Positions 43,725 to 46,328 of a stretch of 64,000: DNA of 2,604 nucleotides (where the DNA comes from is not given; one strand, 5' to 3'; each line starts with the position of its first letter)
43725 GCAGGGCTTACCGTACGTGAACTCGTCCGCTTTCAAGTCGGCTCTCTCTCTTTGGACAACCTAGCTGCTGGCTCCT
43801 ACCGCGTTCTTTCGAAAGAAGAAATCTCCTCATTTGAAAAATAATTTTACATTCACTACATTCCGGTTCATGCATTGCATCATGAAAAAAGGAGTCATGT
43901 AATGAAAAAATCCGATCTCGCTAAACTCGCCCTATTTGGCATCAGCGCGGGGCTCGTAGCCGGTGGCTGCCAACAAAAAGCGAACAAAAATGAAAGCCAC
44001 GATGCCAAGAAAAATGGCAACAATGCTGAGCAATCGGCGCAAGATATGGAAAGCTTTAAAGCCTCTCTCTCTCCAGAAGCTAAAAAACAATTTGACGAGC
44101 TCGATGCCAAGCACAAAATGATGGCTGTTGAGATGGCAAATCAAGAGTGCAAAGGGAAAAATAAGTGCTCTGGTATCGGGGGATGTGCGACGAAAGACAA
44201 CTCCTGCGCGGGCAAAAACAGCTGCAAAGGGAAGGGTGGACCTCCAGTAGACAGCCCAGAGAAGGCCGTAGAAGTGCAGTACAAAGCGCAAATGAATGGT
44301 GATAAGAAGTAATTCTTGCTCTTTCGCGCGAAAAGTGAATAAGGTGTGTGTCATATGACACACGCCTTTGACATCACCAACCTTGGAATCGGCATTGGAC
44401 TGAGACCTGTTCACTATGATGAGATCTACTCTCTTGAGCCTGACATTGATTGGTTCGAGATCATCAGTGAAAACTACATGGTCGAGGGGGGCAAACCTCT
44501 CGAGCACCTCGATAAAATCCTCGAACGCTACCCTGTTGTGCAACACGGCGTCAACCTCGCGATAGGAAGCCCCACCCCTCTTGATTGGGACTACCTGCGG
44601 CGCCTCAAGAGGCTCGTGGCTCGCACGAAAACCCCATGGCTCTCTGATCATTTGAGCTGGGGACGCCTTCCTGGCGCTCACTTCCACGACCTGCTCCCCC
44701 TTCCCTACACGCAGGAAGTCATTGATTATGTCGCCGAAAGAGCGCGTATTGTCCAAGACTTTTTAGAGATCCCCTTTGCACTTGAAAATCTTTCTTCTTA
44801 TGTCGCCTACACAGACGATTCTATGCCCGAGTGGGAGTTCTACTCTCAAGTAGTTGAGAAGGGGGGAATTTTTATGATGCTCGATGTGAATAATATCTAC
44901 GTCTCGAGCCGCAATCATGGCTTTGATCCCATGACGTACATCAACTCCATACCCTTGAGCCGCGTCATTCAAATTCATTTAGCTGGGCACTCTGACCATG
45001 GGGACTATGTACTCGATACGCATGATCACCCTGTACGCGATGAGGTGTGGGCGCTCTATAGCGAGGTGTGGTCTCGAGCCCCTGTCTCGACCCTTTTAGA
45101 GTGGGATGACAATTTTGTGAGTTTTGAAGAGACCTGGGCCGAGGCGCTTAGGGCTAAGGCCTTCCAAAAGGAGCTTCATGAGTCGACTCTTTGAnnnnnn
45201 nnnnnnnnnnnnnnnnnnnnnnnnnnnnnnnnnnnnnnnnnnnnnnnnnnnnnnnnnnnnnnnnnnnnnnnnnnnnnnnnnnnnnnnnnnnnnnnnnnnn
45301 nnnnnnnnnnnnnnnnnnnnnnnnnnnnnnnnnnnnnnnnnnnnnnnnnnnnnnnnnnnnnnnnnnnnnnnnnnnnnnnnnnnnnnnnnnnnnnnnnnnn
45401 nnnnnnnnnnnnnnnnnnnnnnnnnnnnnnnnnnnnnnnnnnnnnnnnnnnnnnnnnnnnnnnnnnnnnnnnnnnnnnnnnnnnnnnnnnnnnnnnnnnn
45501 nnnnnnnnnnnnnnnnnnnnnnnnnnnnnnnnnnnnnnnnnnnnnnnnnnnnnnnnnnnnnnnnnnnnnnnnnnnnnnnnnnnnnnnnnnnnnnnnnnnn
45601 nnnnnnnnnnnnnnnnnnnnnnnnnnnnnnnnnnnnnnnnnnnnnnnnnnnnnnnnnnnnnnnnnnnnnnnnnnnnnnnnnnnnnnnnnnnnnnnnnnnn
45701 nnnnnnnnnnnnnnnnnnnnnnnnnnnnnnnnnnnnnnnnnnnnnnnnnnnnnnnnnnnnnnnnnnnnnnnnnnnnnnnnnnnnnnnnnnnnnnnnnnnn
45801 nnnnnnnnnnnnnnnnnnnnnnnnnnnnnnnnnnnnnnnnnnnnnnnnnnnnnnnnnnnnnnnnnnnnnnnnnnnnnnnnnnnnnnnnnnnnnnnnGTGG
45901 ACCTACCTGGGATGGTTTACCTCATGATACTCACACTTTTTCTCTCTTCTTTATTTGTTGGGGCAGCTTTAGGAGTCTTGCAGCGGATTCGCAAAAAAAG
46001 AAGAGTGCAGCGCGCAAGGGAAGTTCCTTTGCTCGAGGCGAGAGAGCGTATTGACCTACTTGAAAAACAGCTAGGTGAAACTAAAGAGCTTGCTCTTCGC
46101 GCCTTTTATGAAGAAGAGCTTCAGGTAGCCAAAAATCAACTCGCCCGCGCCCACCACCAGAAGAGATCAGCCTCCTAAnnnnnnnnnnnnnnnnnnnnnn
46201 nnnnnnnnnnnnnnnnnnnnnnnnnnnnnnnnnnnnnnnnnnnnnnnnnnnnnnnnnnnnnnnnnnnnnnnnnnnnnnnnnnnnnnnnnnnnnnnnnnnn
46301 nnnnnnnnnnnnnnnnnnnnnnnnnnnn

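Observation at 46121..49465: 3.3-kb accessory islet bracketed by ~100-bp direct repeats that duplicate the 3' end of the small TM gene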

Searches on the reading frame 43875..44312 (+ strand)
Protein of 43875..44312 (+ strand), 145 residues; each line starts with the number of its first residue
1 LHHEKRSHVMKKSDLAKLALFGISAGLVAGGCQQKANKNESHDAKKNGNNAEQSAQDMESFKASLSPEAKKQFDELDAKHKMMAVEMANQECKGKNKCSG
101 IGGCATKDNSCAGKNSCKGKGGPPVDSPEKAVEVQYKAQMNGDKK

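Call 6: search_protein_families(library=pfam, proteins=[window:43875-44312:+], max_evalue=0.01)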
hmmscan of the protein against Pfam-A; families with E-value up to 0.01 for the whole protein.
window:43875-44312:+ (145 aa): 0 families

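Call 80: search_protein_families(library=ncbifam, proteins=[window:43902-44309:+], max_evalue=0.1)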
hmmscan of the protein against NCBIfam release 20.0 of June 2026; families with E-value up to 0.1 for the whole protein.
seq(136 aa): 2 families
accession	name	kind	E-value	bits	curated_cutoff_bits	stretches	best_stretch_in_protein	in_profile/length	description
NF050166.1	Cu_RiPP_BufA2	equivalog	6.1e-09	36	60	1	74-112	22-62/79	BufA2 family periplasmic bufferin-type metallophore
TIGR03302.1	OM_YfiO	subfamily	0.019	14.5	81.4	1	11-74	5-66/239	outer membrane protein assembly factor BamD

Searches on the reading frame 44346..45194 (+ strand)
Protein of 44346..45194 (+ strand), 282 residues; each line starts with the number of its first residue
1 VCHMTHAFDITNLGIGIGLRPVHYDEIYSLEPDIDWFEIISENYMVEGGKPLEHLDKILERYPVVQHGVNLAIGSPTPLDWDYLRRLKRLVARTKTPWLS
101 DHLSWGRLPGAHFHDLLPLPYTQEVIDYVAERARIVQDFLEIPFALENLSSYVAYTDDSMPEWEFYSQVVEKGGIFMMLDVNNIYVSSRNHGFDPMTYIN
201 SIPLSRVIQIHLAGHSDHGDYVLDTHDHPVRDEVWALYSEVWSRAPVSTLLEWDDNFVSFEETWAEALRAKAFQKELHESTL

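Call 6: search_protein_families(library=pfam, proteins=[window:44346-45194:+], max_evalue=0.01)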
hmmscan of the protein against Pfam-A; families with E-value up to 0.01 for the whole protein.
window:44346-45194:+ (282 aa): 1 family
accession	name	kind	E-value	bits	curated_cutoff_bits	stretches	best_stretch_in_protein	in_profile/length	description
PF05114.20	MbnB_TglH_ChrH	-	1.3e-102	343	25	1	14-274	1-262/263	RiPP precursor modification enzyme MbnB/TglH/ChrH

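Call 18: find_related_loci(query=window:44346-45194:+, collection=metagenome_contigs, flank=10000)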
Query window:44346-45194:+ (282 aa) in metagenome_contigs; peptide patterns used: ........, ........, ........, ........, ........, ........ (x = any residue, [..] = any of these).
63 stretches matched a pattern; 23 encode a relative of the query (tblastn E <= 1e-3); 23 distinct loci.
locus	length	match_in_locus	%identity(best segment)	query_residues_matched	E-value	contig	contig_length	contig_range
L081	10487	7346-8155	81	9-277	3e-149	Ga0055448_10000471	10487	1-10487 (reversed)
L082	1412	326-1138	80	8-277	3e-161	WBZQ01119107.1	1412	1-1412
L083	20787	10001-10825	77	4-277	1e-142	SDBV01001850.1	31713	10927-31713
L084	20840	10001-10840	75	4-282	1e-142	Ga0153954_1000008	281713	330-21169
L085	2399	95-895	76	12-277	2e-150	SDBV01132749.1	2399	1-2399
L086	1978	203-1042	74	2-280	4e-152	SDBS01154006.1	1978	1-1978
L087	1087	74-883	74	9-277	1e-152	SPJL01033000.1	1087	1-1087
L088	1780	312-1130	74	10-281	3e-148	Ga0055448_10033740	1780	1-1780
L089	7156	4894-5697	74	10-276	4e-136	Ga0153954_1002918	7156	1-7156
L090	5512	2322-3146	73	4-279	6e-136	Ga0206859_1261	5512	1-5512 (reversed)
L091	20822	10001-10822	77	10-282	3e-135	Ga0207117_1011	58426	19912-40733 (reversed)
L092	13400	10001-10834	72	4-280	1e-134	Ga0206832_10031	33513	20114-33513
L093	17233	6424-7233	74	9-277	5e-134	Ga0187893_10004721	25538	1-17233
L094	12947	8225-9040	73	7-277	5e-134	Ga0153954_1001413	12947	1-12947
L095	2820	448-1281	71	1-277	4e-140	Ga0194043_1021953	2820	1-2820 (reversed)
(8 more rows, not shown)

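Call 80: search_protein_families(library=ncbifam, proteins=[window:44355-45194:+], max_evalue=0.1)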
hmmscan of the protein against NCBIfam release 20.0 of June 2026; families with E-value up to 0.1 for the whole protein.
window:44355-45194:+ (279 aa): 5 families
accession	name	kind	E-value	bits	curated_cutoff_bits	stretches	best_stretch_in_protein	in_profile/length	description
NF050167.1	MNIO_BufB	equivalog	4.1e-96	321.3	310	1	12-267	1-261/262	MNIO family bufferin maturase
NF003818.2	PRK05409.1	equivalog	2.8e-71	240.2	360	1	12-268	2-261/264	HvfB family MNIO-type RiPP peptide maturase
NF050151.1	RiPP_MNIO_ApyH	equivalog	7.1e-27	94.3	400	1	52-274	48-273/283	multinuclear non-heme iron-dependent oxidative enzyme ApyH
NF050165.1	MNIO_ChrH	equivalog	1.5e-18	67.1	600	1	78-242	78-247/363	MNIO family chryseobactin maturase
TIGR04159.2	methbact_MbnB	equivalog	1.3e-10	41.3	325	1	79-238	68-224/261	methanobactin biosynthesis protein MbnB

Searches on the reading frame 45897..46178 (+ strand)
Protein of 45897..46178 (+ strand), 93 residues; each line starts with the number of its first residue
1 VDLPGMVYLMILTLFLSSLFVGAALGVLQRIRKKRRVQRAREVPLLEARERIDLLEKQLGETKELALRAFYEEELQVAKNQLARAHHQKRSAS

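Call 6: search_protein_families(library=pfam, proteins=[window:45897-46178:+], max_evalue=0.01)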
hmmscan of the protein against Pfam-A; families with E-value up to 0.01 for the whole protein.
window:45897-46178:+ (93 aa): 1 family
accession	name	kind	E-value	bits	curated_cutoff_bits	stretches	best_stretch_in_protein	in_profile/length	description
PF05731.17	TROVE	-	0.0048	16.6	23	1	26-85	326-387/442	TROVE domain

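Call 17: find_homologous_proteins(query=window:45924-46175:+, max_evalue=0.01)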
Query seq(84 aa) (84 aa): 1 proteins with E <= 0.01 among 3 candidates.
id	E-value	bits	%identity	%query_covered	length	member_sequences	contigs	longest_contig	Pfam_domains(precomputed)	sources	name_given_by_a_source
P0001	1.1e-42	160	100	100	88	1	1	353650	-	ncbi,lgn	-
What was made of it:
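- On Integrative element at the 3' end of a gene (e14/icd type att duplication): The small TM protein has no homolog other than itself in 5.8 billion clusters (call 17).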

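Call 19: find_encoding_contigs(protein=P0001, flank=10000, max_places=10)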
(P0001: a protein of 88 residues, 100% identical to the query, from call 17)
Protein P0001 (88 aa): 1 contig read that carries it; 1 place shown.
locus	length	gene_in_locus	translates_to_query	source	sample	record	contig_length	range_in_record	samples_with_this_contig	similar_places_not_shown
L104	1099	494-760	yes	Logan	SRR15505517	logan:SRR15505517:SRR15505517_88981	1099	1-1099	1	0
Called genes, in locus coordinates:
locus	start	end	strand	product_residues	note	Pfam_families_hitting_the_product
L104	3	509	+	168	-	?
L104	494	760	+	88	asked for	-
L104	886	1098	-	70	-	?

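Call 66: find_encoding_contigs(protein=P0003, flank=5000, max_places=4)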
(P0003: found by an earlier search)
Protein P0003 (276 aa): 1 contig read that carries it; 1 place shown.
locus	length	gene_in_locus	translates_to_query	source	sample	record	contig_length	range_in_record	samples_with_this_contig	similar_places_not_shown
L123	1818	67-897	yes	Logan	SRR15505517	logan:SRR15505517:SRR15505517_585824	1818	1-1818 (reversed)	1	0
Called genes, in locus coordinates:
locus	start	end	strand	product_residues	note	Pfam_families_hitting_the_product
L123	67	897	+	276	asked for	PF11019:DUF2608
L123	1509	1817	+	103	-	?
